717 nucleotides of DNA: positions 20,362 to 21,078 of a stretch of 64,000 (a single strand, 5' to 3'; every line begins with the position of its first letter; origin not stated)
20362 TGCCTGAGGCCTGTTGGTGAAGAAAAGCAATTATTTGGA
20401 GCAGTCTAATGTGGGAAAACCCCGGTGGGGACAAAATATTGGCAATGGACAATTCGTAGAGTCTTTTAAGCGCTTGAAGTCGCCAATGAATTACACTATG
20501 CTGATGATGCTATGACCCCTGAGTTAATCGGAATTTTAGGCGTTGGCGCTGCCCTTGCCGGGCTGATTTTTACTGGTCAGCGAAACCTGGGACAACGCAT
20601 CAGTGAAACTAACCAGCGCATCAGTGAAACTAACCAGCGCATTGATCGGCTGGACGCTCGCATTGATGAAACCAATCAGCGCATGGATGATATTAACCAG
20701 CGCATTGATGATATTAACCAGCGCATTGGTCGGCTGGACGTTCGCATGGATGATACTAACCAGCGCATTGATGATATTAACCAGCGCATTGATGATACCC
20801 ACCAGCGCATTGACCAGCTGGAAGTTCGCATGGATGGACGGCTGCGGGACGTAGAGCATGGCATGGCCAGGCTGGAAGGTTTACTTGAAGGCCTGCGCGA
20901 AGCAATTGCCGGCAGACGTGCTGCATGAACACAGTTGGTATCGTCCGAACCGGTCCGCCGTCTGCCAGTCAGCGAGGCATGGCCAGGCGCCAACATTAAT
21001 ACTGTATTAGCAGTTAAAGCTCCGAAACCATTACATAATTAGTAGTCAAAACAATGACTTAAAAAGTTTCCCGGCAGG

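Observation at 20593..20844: Twelve in-frame 21-bp tandem repeats encode heptads, giving a length-variable coiled-coil stalk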

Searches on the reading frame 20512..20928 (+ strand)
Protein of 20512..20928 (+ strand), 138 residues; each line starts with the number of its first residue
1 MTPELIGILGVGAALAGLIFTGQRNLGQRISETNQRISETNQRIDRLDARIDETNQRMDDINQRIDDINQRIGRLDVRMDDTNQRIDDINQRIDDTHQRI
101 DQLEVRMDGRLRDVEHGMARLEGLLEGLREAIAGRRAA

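Call 4: search_protein_families(library=pfam, proteins=[window:20512-20928:+], max_evalue=1)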
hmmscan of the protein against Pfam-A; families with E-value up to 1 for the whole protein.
window:20512-20928:+ (138 aa): 169 families (the best 25 are shown)
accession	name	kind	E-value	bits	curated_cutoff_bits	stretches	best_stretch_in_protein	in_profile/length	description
PF19111.5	DUF5798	-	1.6e-07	31.8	27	2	24-62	25-63/89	Family of unknown function (DUF5798)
PF02601.20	Exonuc_VII_L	-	2.7e-07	30.8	35.9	1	24-126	158-267/315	Exonuclease VII, large subunit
PF06103.16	DUF948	-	2.8e-07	31.1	37.2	2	14-80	12-75/89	Bacterial protein of unknown function (DUF948)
PF23991.1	DUF7310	-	3.2e-07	31.2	40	2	26-71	28-73/83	Coiled-coil region of unknown function (DUF7310)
PF11932.13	DUF3450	-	3.7e-07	30.1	32.6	1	23-108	18-103/241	Protein of unknown function (DUF3450)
PF10779.14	XhlA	-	2.5e-06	28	34.7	2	67-108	1-42/67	Haemolysin XhlA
PF06009.19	Laminin_II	-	3.4e-06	27.6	33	1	30-109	5-84/138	Laminin Domain II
PF04740.18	LXG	-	5e-06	27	26.5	1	39-135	103-196/202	LXG domain of WXG superfamily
PF16326.10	ABC_tran_CTD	-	6.3e-06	26.8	32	1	56-106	8-63/69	ABC transporter C-terminal domain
PF06825.17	HSBP1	-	1.3e-05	25.4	28.6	2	87-108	23-44/51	Heat shock factor binding protein 1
PF00261.25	Tropomyosin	-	1.8e-05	24.7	38.6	1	28-124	6-105/242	Tropomyosin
PF14712.11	Snapin_Pallidin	-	3.7e-05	24.5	29.6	1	26-103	11-88/89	Snapin/Pallidin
PF07195.17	FliD_C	-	4.2e-05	23.5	25.4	2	69-119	182-232/236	Flagellar hook-associated protein 2 C-terminus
PF05557.18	MAD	-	5.8e-05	22.1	30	1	24-131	107-212/661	Mitotic checkpoint protein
PF16519.10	TRPM_tetra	-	6.7e-05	23.4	26.6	2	49-79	9-39/56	Tetramerisation domain of TRPM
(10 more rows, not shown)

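Call 5: search_protein_families(library=ncbifam, proteins=[window:20512-20928:+], max_evalue=1)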
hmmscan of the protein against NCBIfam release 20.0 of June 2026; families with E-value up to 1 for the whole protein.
window:20512-20928:+ (138 aa): 94 families (the best 25 are shown)
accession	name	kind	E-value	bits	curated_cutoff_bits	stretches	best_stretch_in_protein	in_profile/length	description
NF045487.1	ASRP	equivalog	2.9e-10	39.4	300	1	25-132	321-431/593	archaea-specific SMC-related protein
NF047515.1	SpiroCoCo_C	equivalog_domain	1.2e-08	34.5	125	1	28-129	138-238/313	SpiroCoCo family coiled-coil protein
TIGR02168.1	SMC_prok_B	equivalog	1.7e-08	32.7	567.35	1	27-117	769-859/1181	chromosome segregation protein SMC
TIGR02169.1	SMC_prok_A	equivalog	8.9e-08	30.3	729.4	1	27-122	336-434/1165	chromosome segregation protein SMC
NF038218.1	IcmG_DotF_IVB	equivalog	1.2e-07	31.7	200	1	33-109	115-191/266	type IVB secretion system protein IcmG/DotF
TIGR04523.1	Mplasa_alph_rch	subfamily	2.2e-07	29.2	270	1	28-105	454-531/745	helix-rich protein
NF047516.1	LA_3659_fam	equivalog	3e-07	30.3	36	1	28-127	82-182/221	LA_3659 family protein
NF047514.1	SpiroCoCo_N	equivalog_domain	3e-07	30.3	75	1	28-127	82-182/221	SpiroCoCo family coiled-coil protein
NF002572.0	PRK02224.1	equivalog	3.6e-07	28.9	1087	1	26-126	319-663/888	DNA double-strand break repair ATPase Rad50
TIGR02977.1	phageshock_pspA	equivalog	4e-07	30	242.95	1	25-110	103-185/219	phage shock protein PspA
NF003034.1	PRK03918.1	equivalog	2.2e-06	26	700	1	25-115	190-282/878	DNA double-strand break repair ATPase Rad50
NF041034.1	Rad50_Sulf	equivalog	2.6e-06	25.6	1000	1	29-129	612-714/872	DNA double-strand break repair ATPase Rad50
NF041035.1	Rad50_Halo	equivalog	3.3e-06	25.8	1000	1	28-110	328-410/883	DNA double-strand break repair ATPase Rad50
NF053525.1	thylo_ssr2422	subfamily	4.2e-05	23.9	38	2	59-98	12-51/77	ssr2422 family thylakoid membrane protein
NF002244.0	PRK01156.1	equivalog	4.2e-05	21.8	847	1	27-104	649-729/895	DNA double-strand break repair ATPase Rad50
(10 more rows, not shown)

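Call 7: find_homologous_proteins(query=window:20512-20925:+, max_evalue=0.001)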
Query window:20512-20925:+ (138 aa): 645 proteins with E <= 0.001 among 2447 candidates; the best 120 are listed.
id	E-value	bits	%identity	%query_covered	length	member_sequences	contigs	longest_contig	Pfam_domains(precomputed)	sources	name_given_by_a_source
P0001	1.3e-26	111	53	100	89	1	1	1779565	-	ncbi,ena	-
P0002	1.8e-21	94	56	82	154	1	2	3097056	-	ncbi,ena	-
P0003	4.9e-20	90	56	72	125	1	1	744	-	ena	-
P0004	1.7e-19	88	46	100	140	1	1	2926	PF01442.24,PF27291.1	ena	-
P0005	1.7e-19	88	49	100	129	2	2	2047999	PF01442.24,PF06825.18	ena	-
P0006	4.0e-19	87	49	100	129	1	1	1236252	PF01442.24,PF06825.18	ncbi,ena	-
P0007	7.3e-19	86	55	68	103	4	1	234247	PF06103.17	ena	-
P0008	1.7e-18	85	49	91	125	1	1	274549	PF07889.18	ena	-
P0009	4.1e-18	84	48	100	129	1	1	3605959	PF01442.24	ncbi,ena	-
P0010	4.1e-17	80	54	72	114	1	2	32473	PF06825.18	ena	-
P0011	9.7e-17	79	45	100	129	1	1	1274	PF01442.24,PF06825.18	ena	-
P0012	2.0e-16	78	55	72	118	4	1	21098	PF01442.24,PF06825.18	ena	-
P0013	3.7e-16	77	50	82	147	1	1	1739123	-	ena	-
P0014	5.6e-16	77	55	68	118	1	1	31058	PF01442.24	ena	-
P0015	2.3e-15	75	62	56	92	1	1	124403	-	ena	-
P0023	1.4e-14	72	65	47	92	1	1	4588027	-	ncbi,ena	-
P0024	1.4e-14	72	53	68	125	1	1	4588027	-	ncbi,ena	-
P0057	2.6e-12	65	37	100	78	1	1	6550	-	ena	-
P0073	1.6e-11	62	33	100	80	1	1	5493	-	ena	-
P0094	9.4e-11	60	70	38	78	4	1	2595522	-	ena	-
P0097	9.8e-11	60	34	99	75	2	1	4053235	-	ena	-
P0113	3.7e-10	58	35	99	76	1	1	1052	-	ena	-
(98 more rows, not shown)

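Call 10: find_encoding_contigs(protein=P0001, flank=8000, max_places=4)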
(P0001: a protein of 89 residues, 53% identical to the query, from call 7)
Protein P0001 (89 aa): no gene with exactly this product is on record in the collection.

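Call 11: find_encoding_contigs(protein=P0023, flank=6000, max_places=3)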
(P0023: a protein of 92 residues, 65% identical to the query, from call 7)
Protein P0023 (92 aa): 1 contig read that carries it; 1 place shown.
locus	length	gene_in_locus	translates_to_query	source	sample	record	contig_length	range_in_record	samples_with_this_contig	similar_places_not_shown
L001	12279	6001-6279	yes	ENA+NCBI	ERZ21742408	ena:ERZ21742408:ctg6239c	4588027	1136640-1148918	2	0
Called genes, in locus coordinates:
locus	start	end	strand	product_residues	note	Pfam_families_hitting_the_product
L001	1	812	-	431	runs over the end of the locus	PF00285:Citrate_synt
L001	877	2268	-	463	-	PF00749:tRNA-synt_1c, PF19269:Anticodon_2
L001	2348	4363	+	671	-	PF13567:DUF4131, PF03772:Competence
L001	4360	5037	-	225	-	PF01726:LexA_DNA_bind, PF00717:Peptidase_S24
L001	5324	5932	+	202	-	-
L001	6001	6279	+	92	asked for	-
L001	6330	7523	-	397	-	PF03453:MoeA_N, PF00994:MoCF_biosynth, PF03454:MoeA_C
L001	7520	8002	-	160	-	PF01967:MoaC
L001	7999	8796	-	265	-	PF00218:IGPS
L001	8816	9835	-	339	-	PF02885:Glycos_trans_3N, PF00591:Glycos_transf_3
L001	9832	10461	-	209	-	PF00117:GATase, PF07722:Peptidase_C26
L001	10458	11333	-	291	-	PF13191:AAA_16 (faint), PF05673:DUF815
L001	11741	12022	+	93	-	PF01527:HTH_Tnp_1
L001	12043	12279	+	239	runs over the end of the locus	PF13276:HTH_21, PF00665:rve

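Call 12: find_encoding_contigs(protein=P0024, flank=6000, max_places=3)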
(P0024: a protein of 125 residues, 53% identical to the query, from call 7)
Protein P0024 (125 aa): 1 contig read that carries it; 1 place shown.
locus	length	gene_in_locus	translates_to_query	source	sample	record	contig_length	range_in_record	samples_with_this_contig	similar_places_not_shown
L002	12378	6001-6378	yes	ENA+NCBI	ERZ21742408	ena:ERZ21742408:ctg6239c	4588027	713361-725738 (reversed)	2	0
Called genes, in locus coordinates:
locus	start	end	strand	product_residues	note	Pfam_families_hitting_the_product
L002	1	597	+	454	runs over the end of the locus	-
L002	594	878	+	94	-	PF24696:UGSC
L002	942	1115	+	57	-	PF24696:UGSC (weak)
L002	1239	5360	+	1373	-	PF07669:Eco57I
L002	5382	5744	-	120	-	-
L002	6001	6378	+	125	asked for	-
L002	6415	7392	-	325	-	PF07992:Pyr_redox_2, PF13450:NAD_binding_8 (weak)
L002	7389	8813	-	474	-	-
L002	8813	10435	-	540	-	PF00378:ECH_1, PF16113:ECH_2 (weak)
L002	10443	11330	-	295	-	PF01381:HTH_3, PF13443:HTH_26 (faint), PF13560:HTH_31, PF01202:SKI, PF13238:AAA_18 (weak), PF13671:AAA_33 (weak)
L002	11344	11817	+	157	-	PF00258:Flavodoxin_1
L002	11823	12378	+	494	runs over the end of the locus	PF00501:AMP-binding, PF13193:AMP-binding_C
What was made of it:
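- One copy lies next to an Eco57I-type restriction enzyme (call 12).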

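Call 14: find_related_loci(query=A1, collection=genome_contigs, flank=6000)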
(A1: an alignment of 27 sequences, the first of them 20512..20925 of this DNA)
Query A1 (138 aa) in genome_contigs; peptide patterns used: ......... (x = any residue, [..] = any of these).
598 stretches matched a pattern (row limit reached: there are more); 390 encode a relative of the query (tblastn E <= 1e-3); the best 80 are kept; 78 distinct loci.
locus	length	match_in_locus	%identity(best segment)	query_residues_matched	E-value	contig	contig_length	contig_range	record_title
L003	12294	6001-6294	55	24-138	2e-29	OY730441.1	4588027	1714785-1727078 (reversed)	MAG: Alphaproteobacteria bacterium isolate 2bca5935-da77-4c02-97f9-8bc961abb569 genome assembly, chromosome: 1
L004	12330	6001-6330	56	26-138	5e-28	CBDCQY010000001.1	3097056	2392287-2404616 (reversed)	MAG: Alphaproteobacteria bacterium isolate cd2235a2-62e1-4177-9456-ff53b2284e8b genome assembly, contig: contig_1, whole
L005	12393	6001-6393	43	1-138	1e-24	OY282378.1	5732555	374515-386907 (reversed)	MAG: uncultured Gammaproteobacteria bacterium genome assembly, chromosome: 1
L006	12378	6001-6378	47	5-138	4e-23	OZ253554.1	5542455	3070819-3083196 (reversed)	MAG: Terriglobia bacterium isolate 396977cd-f3bc-4a7a-a902-c7514da379ca genome assembly, chromosome: 1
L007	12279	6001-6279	53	45-136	6e-23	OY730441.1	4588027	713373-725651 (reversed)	MAG: Alphaproteobacteria bacterium isolate 2bca5935-da77-4c02-97f9-8bc961abb569 genome assembly, chromosome: 1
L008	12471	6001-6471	41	5-138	1e-22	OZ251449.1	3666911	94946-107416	MAG: Alphaproteobacteria bacterium isolate 02c84b84-2ec1-47c2-b806-535ae8168f41 genome assembly, chromosome: 1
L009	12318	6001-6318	42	1-138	2e-22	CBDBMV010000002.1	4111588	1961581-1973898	MAG: Vicinamibacterales bacterium isolate 2187f636-645f-436b-8049-49ee8fb927be genome assembly, contig: contig_2, whole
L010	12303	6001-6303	41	1-136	7e-22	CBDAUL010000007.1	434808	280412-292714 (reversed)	MAG: Vicinamibacterales bacterium isolate 3187d3cd-29f7-40f2-88d1-47a6769d9de4 genome assembly, contig: contig_7, whole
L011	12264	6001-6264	54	40-132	2e-21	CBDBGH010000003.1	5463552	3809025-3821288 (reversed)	MAG: Alphaproteobacteria bacterium isolate b99f4e08-eaad-4535-8bab-8af14a35acd4 genome assembly, contig: contig_2, whole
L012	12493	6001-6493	39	4-138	5e-21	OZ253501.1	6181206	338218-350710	MAG: Candidatus Latescibacterota bacterium isolate f485d00f-16df-4488-a4d1-ddfd292eb512 genome assembly, chromosome: 1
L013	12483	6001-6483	42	5-138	1e-20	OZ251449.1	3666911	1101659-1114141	MAG: Alphaproteobacteria bacterium isolate 02c84b84-2ec1-47c2-b806-535ae8168f41 genome assembly, chromosome: 1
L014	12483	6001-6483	42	5-138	1e-20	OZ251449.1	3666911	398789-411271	MAG: Alphaproteobacteria bacterium isolate 02c84b84-2ec1-47c2-b806-535ae8168f41 genome assembly, chromosome: 1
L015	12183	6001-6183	65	74-138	1e-20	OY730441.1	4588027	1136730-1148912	MAG: Alphaproteobacteria bacterium isolate 2bca5935-da77-4c02-97f9-8bc961abb569 genome assembly, chromosome: 1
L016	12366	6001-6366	40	5-138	7e-20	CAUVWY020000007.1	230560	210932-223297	MAG: Terriglobia bacterium isolate da684f1c-8089-4822-b481-c482b3163bd6 genome assembly, contig: contig_7, whole genome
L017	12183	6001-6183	63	74-138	1e-19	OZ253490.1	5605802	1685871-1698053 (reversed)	MAG: Alphaproteobacteria bacterium isolate 903b7664-a1a7-4c44-9fb1-b1fc7b96e1ef genome assembly, chromosome: 1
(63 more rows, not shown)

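Call 16: list_cluster_members(proteins=[window:20512-20925:+, window:18339-19625:-, window:22445-23758:+, window:19828-20274:+, window:21462-21782:+, P0001])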
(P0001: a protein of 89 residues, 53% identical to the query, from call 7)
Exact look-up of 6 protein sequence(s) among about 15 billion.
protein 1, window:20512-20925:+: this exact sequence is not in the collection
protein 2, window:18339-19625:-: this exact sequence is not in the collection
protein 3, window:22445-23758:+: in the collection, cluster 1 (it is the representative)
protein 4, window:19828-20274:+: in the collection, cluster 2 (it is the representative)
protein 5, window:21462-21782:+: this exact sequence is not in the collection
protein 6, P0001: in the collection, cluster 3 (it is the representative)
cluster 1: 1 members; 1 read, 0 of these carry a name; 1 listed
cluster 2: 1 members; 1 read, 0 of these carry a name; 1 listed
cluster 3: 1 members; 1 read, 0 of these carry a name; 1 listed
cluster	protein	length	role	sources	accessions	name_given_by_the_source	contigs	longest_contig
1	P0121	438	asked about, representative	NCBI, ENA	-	-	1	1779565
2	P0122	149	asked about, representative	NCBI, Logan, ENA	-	-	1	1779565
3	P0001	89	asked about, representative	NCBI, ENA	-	-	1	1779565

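Call 23: search_protein_families(library=phrogs, proteins=[window:20512-20925:+, P0001, P0097], max_evalue=0.01)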
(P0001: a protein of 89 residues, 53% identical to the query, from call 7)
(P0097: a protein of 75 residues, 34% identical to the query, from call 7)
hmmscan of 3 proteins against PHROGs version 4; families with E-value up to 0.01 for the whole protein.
window:20512-20925:+ (138 aa): 71 families (the best 25 are shown)
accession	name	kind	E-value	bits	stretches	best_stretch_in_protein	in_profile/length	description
phrog_1863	-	unknown function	3.6e-12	47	2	5-94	7-96/97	-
phrog_12015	-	unknown function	2.2e-10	41.3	2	23-81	93-151/165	-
phrog_11953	-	DNA, RNA and nucleotide metabolism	1.4e-09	38.9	2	62-130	13-81/154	exonuclease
phrog_1009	-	unknown function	1.2e-08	35.9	1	5-93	14-99/103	-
phrog_4619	-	unknown function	6.1e-08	33.1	1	27-123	89-186/556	-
phrog_5553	-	unknown function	1.5e-07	32.6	2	25-82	11-68/114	-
phrog_89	-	lysis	5.8e-07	30.6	1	6-91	7-92/143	Rz-like spanin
phrog_1272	-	tail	9.4e-07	27.9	1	26-108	96-178/1606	tail length tape measure protein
phrog_739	-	lysis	1.9e-06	29.1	1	9-91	12-90/122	Rz-like spanin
phrog_3590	-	unknown function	3.3e-06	27.8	1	33-134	183-294/481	-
phrog_1193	-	other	3.7e-06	27.8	2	58-104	1-47/76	hemolysin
phrog_21066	-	unknown function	4.4e-06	27.7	1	28-102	71-152/228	-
phrog_1620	-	moron, auxiliary metabolic gene and host takeover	5.8e-06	27.3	1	12-108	96-194/200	Hdf-like antirestriction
phrog_736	-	unknown function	6.8e-06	27.2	1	8-113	22-108/112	-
phrog_77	-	DNA, RNA and nucleotide metabolism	8.3e-06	25.6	1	28-108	471-550/967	SbcC-like subunit of palindrome specific endonuclease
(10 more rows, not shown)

P0001 (89 aa): 3 families
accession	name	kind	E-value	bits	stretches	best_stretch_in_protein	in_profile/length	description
phrog_12220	-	unknown function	0.00014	23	1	8-73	6-66/89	-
phrog_5975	-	unknown function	0.00066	20.4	1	5-54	24-73/182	-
phrog_736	-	unknown function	0.00077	20.6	1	7-79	21-92/112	-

P0097 (75 aa): 0 families
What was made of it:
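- There are PHROG hits to Rz-like spanins: phrog_89 at E=5.8e-7 and phrog_739 at E=1.9e-6 (call 23).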

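Call 24: search_protein_families(library=padloc, proteins=[window:20512-20925:+, P0001, P0097], max_evalue=0.01)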
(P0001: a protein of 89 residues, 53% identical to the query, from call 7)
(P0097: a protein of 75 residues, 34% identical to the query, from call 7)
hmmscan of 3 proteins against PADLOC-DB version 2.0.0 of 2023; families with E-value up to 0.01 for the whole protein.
window:20512-20925:+ (138 aa): 72 families (the best 25 are shown)
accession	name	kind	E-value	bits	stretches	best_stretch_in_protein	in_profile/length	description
PDLC00006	DruC1|DruC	-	1.3e-07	28.6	1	41-121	160-240/626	Unknown function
PDLC00507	JetC1|JetC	-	3.3e-07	27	1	14-115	711-813/1215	DUF3584 domain; MukB-like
PDLC00580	JetC3|JetC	-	4.4e-07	26.5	1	26-110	296-380/1068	DUF3584 domain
PDLC03863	LmuB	-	5.3e-07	26.7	1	25-109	217-297/610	-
PDLC03865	LmuB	-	6e-07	26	1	25-108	577-676/1007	-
PDLC00551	JetC2|JetC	-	7e-07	25.5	1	26-116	872-960/1365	DUF3584 domain; MukB-like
PDLC02747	PbeC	-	1e-06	26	1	28-119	204-294/632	PbeC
PDLC03859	LmuB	-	1.7e-06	25.5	1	25-115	350-465/611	-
PDLC00519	JetC1|JetC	-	3.9e-06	23.4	1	26-113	679-767/1097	DUF3584 domain; MukB-like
PDLC02753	PbeC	-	6.9e-06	22.7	1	28-114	375-469/648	PbeC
PDLC00582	JetC3|JetC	-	1.2e-05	21.3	1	25-116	781-871/1472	DUF3584 domain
PDLC02722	PbeC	-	1.5e-05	21.8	1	26-107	376-458/643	PbeC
PDLC02730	PbeC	-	3.5e-05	20.8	1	26-108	374-459/651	PbeC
PDLC00025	DruG2|DruG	-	3.5e-05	20.6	1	18-105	334-424/704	Unknown function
PDLC03862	LmuB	-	3.8e-05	20.2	1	26-130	372-472/643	-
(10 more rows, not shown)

P0001 (89 aa): 0 families

P0097 (75 aa): 0 families
